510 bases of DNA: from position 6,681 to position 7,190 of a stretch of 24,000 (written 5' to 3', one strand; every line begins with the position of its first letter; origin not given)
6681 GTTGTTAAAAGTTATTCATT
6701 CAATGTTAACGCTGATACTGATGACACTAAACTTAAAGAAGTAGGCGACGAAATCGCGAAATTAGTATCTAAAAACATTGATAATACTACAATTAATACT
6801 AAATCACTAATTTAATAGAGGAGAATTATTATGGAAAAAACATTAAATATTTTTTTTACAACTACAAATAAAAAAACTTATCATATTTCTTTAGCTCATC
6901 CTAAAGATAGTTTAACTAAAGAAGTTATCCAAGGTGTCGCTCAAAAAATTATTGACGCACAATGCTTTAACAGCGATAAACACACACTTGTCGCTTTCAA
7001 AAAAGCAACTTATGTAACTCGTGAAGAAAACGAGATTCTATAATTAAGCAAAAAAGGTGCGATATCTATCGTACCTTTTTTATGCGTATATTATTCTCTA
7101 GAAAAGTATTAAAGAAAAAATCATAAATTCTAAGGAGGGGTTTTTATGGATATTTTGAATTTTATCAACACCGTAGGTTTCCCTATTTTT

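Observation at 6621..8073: DUF1659 - DUF2922 - YvrJ - CHAP/SH3b endolysin cassette with no prophage around it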

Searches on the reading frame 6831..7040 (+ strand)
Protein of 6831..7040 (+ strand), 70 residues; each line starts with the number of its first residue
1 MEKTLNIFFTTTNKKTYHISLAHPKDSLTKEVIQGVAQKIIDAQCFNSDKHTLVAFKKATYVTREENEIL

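Call 3: search_protein_families(library=pfam, proteins=[window:6831-7040:+], max_evalue=1)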
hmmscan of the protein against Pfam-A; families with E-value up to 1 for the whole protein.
window:6831-7040:+ (70 aa): 3 families
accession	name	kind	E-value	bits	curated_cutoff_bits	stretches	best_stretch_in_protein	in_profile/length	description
PF11148.14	DUF2922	-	3.7e-20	72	25.5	1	2-69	1-68/69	Protein of unknown function (DUF2922)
PF03432.20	Relaxase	-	0.014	16.1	24.6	1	8-46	37-76/132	MobA/VirD2-like, nuclease domain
PF15021.11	SHLD1_C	-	0.03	14.9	27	1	15-62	21-68/120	Shieldin complex subunit 1, C-terminal domain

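Call 11: search_protein_families(library=phrogs, proteins=[window:6831-7040:+], max_evalue=1)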
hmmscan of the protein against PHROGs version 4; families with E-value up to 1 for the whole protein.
window:6831-7040:+ (70 aa): 1 family
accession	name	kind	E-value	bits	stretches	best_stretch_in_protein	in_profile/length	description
phrog_21372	-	unknown function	2.8e-05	25.1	1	1-65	1-65/72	-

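Call 12: search_protein_families(library=ncbifam, proteins=[window:6831-7040:+], max_evalue=0.1)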
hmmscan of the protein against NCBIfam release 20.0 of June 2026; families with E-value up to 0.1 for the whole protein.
window:6831-7040:+ (70 aa): 0 families

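Call 15: search_dna_similar(query=window:6831-7040:+, collection=phages, mode=protein, max_evalue=0.01, max_rows=40)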
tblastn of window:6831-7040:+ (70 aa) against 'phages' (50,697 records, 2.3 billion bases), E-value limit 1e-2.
No match.

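Call 19: find_homologous_proteins(query=window:6831-7040:+, max_evalue=0.001)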
Query window:6831-7040:+ (70 aa): 19 proteins with E <= 0.001 among 19 candidates.
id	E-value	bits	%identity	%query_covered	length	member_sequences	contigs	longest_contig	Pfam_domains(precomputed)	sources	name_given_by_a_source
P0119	3.4e-37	142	96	100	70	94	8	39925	PF11148.15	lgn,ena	-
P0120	7.8e-37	141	97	100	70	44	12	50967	PF11148.15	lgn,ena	-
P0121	5.3e-31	123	86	100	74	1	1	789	PF11148.15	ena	-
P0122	1.8e-29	118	79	100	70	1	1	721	PF11148.15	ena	-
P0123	2.0e-24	102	74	99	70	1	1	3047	PF11148.15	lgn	-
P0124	2.9e-24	101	98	71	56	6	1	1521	PF11148.15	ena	-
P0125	3.2e-23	98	68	99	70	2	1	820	PF11148.15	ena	-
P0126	3.5e-23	98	65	99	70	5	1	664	PF11148.15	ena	-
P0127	7.3e-23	97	64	99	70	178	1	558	PF11148.15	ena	-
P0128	1.6e-22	96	92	71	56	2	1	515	PF11148.15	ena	-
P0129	2.0e-22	96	64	99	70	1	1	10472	PF11148.15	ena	-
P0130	7.4e-20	88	59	99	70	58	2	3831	PF11148.15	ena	-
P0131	2.8e-19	86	58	99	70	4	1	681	PF11148.15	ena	-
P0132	3.3e-19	85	100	63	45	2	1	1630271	PF11148.15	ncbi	-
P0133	2.0e-15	74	56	94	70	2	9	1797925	PF11148.15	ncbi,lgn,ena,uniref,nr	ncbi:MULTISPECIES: DUF2922 domain-containing protein [Gemella]|uniref:DUF2922 domain-containing prot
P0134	1.3e-11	62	57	70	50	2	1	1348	PF11148.15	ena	-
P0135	1.8e-11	61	57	70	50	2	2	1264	PF11148.15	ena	-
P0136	5.6e-10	56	67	60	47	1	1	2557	PF11148.15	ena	-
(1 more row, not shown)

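Call 21: find_encoding_contigs(protein=P0133, flank=6000, max_places=4)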
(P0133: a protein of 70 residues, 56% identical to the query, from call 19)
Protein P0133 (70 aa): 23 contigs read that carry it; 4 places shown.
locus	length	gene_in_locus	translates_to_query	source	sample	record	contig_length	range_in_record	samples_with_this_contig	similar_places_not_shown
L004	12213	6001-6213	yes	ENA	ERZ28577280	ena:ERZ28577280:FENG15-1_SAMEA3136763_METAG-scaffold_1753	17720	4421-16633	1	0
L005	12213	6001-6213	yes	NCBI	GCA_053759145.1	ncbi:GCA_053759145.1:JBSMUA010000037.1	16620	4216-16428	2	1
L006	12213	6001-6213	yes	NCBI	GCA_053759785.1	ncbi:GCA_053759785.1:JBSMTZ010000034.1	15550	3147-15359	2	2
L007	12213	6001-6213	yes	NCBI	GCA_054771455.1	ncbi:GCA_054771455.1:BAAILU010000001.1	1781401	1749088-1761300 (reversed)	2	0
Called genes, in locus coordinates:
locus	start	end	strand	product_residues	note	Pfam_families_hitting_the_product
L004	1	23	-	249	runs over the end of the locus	PF08220:HTH_DeoR, PF08279:HTH_11 (weak), PF00455:DeoRC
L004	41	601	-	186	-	PF06271:RDD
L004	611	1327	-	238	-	PF20772:TACO1_YebC_N, PF01709:Transcrip_reg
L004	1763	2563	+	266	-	PF07285:DUF1444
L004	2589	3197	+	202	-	PF14794:DUF4479, PF01588:tRNA_bind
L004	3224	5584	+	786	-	-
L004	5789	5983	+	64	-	-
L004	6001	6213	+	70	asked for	PF11148:DUF2922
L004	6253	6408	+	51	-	PF12841:YvrJ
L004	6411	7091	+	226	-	PF05257:CHAP, PF08460:SH3_5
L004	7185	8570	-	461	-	PF02302:PTS_IIB, PF02378:PTS_EIIC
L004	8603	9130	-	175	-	PF00359:PTS_EIIA_2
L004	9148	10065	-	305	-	PF00294:PfkB, PF08543:Phos_pyr_kin (weak)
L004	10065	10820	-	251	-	PF01047:MarR (weak), PF08220:HTH_DeoR, PF08279:HTH_11, PF13412:HTH_24, PF00455:DeoRC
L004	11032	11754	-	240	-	PF00149:Metallophos, PF12850:Metallophos_2 (weak)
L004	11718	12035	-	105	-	-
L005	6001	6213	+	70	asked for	PF11148:DUF2922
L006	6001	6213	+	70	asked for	PF11148:DUF2922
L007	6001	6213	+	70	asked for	PF11148:DUF2922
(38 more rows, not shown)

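Call 27: search_protein_representatives(protein=window:6831-7040:+)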
Query: 70 residues. Proteins with E-value up to 0.001 (for the whole library): 26; up to 1e-10: 6; up to 1e-30: 0. The best 26 are listed.
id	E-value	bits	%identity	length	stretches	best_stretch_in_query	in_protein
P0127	2.3e-23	96.9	64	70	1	1-69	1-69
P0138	1.9e-19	84.6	60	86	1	3-69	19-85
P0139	9.5e-15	69.9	54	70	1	1-67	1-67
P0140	1.5e-12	62.9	62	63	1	1-50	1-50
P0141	4.8e-12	61.4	62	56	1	1-47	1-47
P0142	5.2e-11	58.1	40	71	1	2-69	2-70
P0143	1.6e-09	53.4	40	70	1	2-68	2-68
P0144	2.6e-09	52.8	41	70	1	1-68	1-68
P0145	1.2e-08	50.7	43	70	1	1-67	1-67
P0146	1.7e-08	50.2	42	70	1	1-69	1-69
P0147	1.9e-08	50.1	45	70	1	1-67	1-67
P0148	9.9e-08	47.8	46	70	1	1-67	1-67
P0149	3.5e-05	39.8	45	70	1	1-58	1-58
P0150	7.8e-05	38.7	38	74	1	3-66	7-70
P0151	1.4e-04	37.9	39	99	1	7-68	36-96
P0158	3.0e-04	36.9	35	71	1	1-68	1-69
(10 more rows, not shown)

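Call 31: find_related_loci(query=A2, collection=genome_contigs, flank=8000)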
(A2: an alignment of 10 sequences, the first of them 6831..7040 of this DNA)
Query A2 (70 aa) in genome_contigs; peptide patterns used: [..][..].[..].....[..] (x = any residue, [..] = any of these).
22 stretches matched a pattern; 8 encode a relative of the query (tblastn E <= 1e-3); 8 distinct loci.
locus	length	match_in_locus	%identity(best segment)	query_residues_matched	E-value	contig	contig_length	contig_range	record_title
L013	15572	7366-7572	65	1-69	9e-30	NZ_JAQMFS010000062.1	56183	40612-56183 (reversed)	Gemella haemolysans strain DP3_5B 119, whole genome shotgun sequence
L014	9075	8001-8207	62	1-69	5e-28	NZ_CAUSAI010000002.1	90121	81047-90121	MAG: uncultured Gemella sp. isolate ERR9969252_bin.18_MetaWRAP_v1.3_MAG ERZ21616173.127, whole genome shotgun sequence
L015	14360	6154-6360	61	1-69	2e-27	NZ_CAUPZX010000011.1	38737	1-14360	MAG: uncultured Gemella sp. isolate ERR9968934_bin.6_MetaWRAP_v1.3_MAG ERZ21616074.246, whole genome shotgun sequence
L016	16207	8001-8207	61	1-69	2e-27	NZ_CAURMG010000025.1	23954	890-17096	MAG: uncultured Gemella sp. isolate ERR9968951_bin.27_MetaWRAP_v1.3_MAG ERZ21615709.752, whole genome shotgun sequence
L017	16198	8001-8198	56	1-66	3e-22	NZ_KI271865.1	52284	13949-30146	Gemella bergeri ATCC 700627 Scaffold71, whole genome shotgun sequence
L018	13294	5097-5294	45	1-66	6e-15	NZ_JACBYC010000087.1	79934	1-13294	Gemella sp. GH3 NODE_2_length_79934_cov_11.6898_ID_3, whole genome shotgun sequence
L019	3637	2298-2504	42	1-69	7e-15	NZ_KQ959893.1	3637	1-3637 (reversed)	Gemelliphila asaccharolytica strain KA00071 Scaffold158, whole genome shotgun sequence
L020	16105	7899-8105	64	1-69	2e-29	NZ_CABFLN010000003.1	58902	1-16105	Gemella haemolysans isolate Gemella_haemolysans_BgEED14, whole genome shotgun sequence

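Call 41: find_homologous_proteins(query=A1, max_evalue=0.001)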
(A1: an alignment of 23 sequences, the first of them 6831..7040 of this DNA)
Query A1 (23 sequences) (70 aa, profile of the alignment): 52 proteins with E <= 0.001 among 375 candidates.
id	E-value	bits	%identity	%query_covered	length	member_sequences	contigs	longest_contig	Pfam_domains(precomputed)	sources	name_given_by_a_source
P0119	2.1e-28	116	96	100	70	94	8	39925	PF11148.15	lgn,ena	-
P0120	2.4e-28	115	97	100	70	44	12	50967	PF11148.15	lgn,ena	-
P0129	2.9e-28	115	64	99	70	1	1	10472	PF11148.15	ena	-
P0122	3.5e-28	115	79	100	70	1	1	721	PF11148.15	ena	-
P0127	6.4e-28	114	64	99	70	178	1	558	PF11148.15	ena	-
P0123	4.6e-27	111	74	99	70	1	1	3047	PF11148.15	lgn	-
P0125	8.9e-27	110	68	99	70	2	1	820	PF11148.15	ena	-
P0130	1.7e-26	110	59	99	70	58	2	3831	PF11148.15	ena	-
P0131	3.9e-26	108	58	99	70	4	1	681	PF11148.15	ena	-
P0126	5.0e-26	108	65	99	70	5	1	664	PF11148.15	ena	-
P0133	1.9e-25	106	56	94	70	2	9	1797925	PF11148.15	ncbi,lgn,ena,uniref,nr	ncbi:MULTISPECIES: DUF2922 domain-containing protein [Gemella]|uniref:DUF2922 domain-containing prot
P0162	3.5e-23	99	62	90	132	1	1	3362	PF11148.15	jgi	-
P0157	2.8e-22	96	34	91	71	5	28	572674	PF11148.15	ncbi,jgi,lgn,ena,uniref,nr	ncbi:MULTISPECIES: DUF2922 domain-containing protein [Mammaliicoccus]|uniref:DUF2922 domain-containi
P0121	9.7e-22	94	86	100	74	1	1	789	PF11148.15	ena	-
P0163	2.3e-21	93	34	91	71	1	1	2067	PF11148.15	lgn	-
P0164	6.8e-21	92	31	91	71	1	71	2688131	PF11148.15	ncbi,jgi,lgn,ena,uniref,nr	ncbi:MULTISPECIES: DUF2922 domain-containing protein [Mammaliicoccus]|uniref:DUF2922 domain-containi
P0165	1.3e-20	91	30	91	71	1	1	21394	PF11148.15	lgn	-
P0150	4.3e-20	89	38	90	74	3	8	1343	PF11148.15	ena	-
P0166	8.7e-20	88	27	100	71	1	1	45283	PF11148.15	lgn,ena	-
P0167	2.9e-19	86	29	100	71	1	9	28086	PF11148.15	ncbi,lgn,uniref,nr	ncbi:DUF2922 domain-containing protein [Mammaliicoccus sciuri]|uniref:DUF2922 domain-containing prot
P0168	5.2e-19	86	27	100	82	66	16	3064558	PF11148.15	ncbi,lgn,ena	-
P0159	5.2e-19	86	37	97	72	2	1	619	PF11148.15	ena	-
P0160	7.8e-19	85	43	84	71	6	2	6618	PF11148.15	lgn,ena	-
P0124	1.2e-18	84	98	71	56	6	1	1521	PF11148.15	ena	-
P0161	1.2e-18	84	37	90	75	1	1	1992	PF11148.15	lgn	-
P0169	1.4e-18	84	34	91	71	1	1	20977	PF11148.15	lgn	-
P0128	2.4e-18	83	92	71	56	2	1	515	PF11148.15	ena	-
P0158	2.5e-18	83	36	99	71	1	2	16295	PF11148.15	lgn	-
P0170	4.3e-18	83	28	91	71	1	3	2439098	PF11148.15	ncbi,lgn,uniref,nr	ncbi:DUF2922 domain-containing protein [Mammaliicoccus stepanovicii]|uniref:Protein of uncharacteriz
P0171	4.7e-18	82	28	91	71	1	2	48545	PF11148.15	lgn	-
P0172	6.4e-18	82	27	100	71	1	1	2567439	PF11148.15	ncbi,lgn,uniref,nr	ncbi:DUF2922 domain-containing protein [Mammaliicoccus sp. Dog046]|uniref:DUF2922 domain-containing 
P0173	9.6e-18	81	30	91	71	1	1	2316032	PF11148.15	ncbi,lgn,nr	nr:DUF2922 domain-containing protein [Mammaliicoccus sp. Marseille-Q6498]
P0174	1.1e-17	81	31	91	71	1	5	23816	PF11148.15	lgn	-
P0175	4.7e-17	79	26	100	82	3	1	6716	PF11148.15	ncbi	-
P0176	7.1e-17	79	27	100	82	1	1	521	PF11148.15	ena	-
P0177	9.9e-17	78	29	100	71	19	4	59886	PF11148.15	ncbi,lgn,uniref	ncbi:DUF2922 domain-containing protein [Mammaliicoccus lentus]|uniref:DUF2922 domain-containing prot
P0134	2.3e-16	77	57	70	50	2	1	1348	PF11148.15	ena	-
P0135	3.2e-16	77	57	70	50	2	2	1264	PF11148.15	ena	-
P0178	2.4e-15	74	34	91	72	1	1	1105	PF11148.15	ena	-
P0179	4.9e-15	73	29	100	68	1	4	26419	PF11148.15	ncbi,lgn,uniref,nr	ncbi:DUF2922 domain-containing protein [Mammaliicoccus sciuri]|uniref:DUF2922 domain-containing prot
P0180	1.1e-13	68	33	99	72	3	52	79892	PF11148.15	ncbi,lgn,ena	-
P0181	1.2e-13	68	29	84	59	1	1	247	PF11148.15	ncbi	ncbi:DUF2922 domain-containing protein, partial [Staphylococcus aureus]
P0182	9.4e-13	66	-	-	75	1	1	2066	PF11148.15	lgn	-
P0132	1.7e-12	65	100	63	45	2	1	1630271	PF11148.15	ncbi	-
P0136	1.8e-12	65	67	60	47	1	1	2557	PF11148.15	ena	-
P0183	6.3e-12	63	-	-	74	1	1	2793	PF11148.15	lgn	-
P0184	6.8e-12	63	29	80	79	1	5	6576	PF11148.15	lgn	-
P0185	1.0e-11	62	-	-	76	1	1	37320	PF11148.15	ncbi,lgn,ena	-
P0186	3.1e-11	61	27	73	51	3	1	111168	PF11148.15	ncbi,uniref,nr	ncbi:DUF2922 domain-containing protein [Mammaliicoccus sciuri]|uniref:DUF2922 domain-containing prot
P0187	4.2e-11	60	28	67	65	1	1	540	PF11148.15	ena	-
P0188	3.2e-10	57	-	-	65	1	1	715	PF11148.15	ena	-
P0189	1.3e-4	39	-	-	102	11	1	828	PF11148.15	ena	-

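Call 42: find_encoding_contigs(protein=P0164, flank=5000, max_places=2)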
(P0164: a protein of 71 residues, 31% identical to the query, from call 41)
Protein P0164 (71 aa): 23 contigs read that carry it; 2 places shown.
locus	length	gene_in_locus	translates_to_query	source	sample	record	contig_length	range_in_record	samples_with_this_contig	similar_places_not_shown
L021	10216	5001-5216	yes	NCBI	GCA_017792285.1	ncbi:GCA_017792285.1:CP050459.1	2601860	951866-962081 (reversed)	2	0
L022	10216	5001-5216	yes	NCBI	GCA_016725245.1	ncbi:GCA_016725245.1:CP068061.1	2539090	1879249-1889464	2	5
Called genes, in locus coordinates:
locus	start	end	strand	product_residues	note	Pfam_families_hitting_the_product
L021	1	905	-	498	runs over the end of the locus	PF00361:Proton_antipo_M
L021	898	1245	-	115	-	PF00420:Oxidored_q2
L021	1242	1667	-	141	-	PF04039:MnhB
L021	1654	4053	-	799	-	PF00662:Proton_antipo_N, PF00361:Proton_antipo_M, PF13244:MbhD, PF20501:MbhE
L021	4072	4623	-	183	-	PF00589:Phage_integrase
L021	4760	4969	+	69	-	PF07872:DUF1659 (weak)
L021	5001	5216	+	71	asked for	PF11148:DUF2922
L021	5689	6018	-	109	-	PF22381:Staph_reg_Sar_Rot, PF01047:MarR (weak)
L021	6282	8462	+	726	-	PF00165:HTH_AraC, PF12833:HTH_18, PF00165:HTH_AraC (weak)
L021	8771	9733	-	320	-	PF03816:LytR_cpsA_psr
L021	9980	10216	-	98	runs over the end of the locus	-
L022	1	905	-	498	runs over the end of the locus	PF00361:Proton_antipo_M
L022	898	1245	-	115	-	PF00420:Oxidored_q2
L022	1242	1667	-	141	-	PF04039:MnhB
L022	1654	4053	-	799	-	PF00662:Proton_antipo_N, PF00361:Proton_antipo_M, PF13244:MbhD, PF20501:MbhE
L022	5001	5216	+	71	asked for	PF11148:DUF2922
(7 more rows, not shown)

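Call 43: find_encoding_contigs(protein=P0168, flank=5000, max_places=2)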
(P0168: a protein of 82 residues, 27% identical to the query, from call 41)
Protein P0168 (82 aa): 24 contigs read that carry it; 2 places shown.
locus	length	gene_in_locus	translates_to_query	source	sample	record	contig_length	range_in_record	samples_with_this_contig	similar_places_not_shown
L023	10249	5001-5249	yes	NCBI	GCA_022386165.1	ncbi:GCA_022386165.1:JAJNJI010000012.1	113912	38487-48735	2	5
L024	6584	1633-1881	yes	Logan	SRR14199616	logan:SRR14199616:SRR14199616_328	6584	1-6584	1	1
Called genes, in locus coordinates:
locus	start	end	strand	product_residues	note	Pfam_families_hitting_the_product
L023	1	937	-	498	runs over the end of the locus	PF00361:Proton_antipo_M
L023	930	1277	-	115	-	PF00420:Oxidored_q2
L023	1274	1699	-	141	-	PF04039:MnhB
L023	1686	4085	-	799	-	PF00662:Proton_antipo_N, PF00361:Proton_antipo_M, PF13244:MbhD, PF20501:MbhE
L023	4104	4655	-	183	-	PF16795:Phage_integr_3 (faint), PF00589:Phage_integrase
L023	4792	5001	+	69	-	PF07872:DUF1659 (weak)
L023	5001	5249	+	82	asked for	PF11148:DUF2922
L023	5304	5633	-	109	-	PF22381:Staph_reg_Sar_Rot, PF01047:MarR (weak)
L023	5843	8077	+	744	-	PF00165:HTH_AraC, PF12833:HTH_18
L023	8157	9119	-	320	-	PF03816:LytR_cpsA_psr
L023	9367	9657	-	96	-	-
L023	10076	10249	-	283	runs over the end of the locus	PF01418:HTH_6, PF13580:SIS_2 (faint), PF01380:SIS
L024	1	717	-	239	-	?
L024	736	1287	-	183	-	PF16795:Phage_integr_3 (faint), PF00589:Phage_integrase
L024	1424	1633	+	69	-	PF07872:DUF1659 (weak)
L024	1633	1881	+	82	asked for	PF11148:DUF2922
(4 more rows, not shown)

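Call 44: find_encoding_contigs(protein=P0180, flank=5000, max_places=2)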
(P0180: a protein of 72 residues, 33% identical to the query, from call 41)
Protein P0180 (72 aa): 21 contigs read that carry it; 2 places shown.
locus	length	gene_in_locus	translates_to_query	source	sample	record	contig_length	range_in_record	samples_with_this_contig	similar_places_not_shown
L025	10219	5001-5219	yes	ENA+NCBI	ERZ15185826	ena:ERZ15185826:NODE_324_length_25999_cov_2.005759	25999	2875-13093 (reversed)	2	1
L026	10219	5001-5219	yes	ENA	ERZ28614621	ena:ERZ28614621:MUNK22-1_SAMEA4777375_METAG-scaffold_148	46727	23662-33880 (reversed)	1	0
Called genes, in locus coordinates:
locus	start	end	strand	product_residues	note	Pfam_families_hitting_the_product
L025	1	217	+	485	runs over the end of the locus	-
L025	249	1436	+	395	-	-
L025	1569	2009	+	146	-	PF00572:Ribosomal_L13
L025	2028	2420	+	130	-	PF00380:Ribosomal_S9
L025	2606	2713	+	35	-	-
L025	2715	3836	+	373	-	PF13593:SBF_like, PF01758:SBF, PF03547:Mem_trans (weak)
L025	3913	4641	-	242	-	PF04402:SIMPL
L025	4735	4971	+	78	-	PF07872:DUF1659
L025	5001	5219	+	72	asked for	PF11148:DUF2922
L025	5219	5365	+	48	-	-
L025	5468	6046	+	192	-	PF01370:Epimerase (weak), PF03435:Sacchrp_dh_NADP (weak)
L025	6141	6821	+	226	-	PF09339:HTH_IclR, PF25213:HVO_A0261_N (weak), PF01614:IclR_C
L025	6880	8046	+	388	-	PF01546:Peptidase_M20, PF07687:M20_dimer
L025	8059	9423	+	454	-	PF03606:DcuC, PF06808:DctM (weak), PF03553:Na_H_antiporter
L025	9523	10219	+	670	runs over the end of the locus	PF04879:Molybdop_Fe4S4, PF00384:Molybdopterin, PF01568:Molydop_binding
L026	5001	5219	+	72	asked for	PF11148:DUF2922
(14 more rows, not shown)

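Call 46: find_encoding_contigs(protein=P0185, flank=5000, max_places=2)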
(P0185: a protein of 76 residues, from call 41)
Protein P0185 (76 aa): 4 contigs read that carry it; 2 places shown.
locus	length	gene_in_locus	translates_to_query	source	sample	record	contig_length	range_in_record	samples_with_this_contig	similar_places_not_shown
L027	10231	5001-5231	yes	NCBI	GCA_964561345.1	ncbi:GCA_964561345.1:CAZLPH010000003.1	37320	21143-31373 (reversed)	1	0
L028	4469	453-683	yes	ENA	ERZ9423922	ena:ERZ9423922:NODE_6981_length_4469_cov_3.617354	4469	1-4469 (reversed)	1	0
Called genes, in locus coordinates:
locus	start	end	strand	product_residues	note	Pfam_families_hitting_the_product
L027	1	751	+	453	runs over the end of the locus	PF01547:SBP_bac_1, PF13416:SBP_bac_8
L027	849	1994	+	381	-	PF07470:Glyco_hydro_88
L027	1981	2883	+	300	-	PF00528:BPD_transp_1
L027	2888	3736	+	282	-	PF00528:BPD_transp_1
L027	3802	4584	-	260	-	-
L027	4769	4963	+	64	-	PF07872:DUF1659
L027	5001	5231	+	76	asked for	PF11148:DUF2922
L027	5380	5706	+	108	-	-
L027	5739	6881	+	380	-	PF00999:Na_H_Exchanger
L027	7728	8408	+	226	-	PF03591:AzlC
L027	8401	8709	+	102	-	PF05437:AzlD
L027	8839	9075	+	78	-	PF04023:FeoA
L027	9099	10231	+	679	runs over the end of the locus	PF01926:MMR_HSR1, PF02421:FeoB_N, PF17910:FeoB_Cyto, PF07670:Gate, PF07664:FeoB_C, PF07670:Gate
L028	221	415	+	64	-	PF07872:DUF1659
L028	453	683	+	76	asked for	PF11148:DUF2922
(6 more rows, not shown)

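Call 47: find_encoding_contigs(protein=P0158, flank=5000, max_places=2)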
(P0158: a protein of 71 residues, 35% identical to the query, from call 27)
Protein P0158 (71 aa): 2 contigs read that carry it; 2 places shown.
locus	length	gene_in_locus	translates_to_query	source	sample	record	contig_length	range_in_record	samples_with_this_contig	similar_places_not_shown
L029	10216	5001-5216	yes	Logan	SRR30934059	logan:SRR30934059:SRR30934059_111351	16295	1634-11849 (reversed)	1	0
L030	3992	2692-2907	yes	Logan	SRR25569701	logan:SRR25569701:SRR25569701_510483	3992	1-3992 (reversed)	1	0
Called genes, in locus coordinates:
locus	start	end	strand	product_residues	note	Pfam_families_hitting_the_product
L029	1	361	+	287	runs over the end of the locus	PF02678:Pirin, PF05726:Pirin_C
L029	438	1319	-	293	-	PF14133:DUF4300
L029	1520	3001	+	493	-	PF16980:CitMHS_2, PF03600:CitMHS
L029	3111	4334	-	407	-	PF07833:Cu_amine_oxidN1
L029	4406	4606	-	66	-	-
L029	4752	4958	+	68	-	-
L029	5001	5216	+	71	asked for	PF11148:DUF2922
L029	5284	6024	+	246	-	PF01510:Amidase_2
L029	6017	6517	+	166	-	-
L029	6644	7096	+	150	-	-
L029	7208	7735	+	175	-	-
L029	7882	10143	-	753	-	PF02369:Big_1, PF09134:Invasin_D3 (weak), PF07833:Cu_amine_oxidN1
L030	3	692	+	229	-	?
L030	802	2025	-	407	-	PF07833:Cu_amine_oxidN1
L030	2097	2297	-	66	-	-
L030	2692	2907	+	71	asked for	PF11148:DUF2922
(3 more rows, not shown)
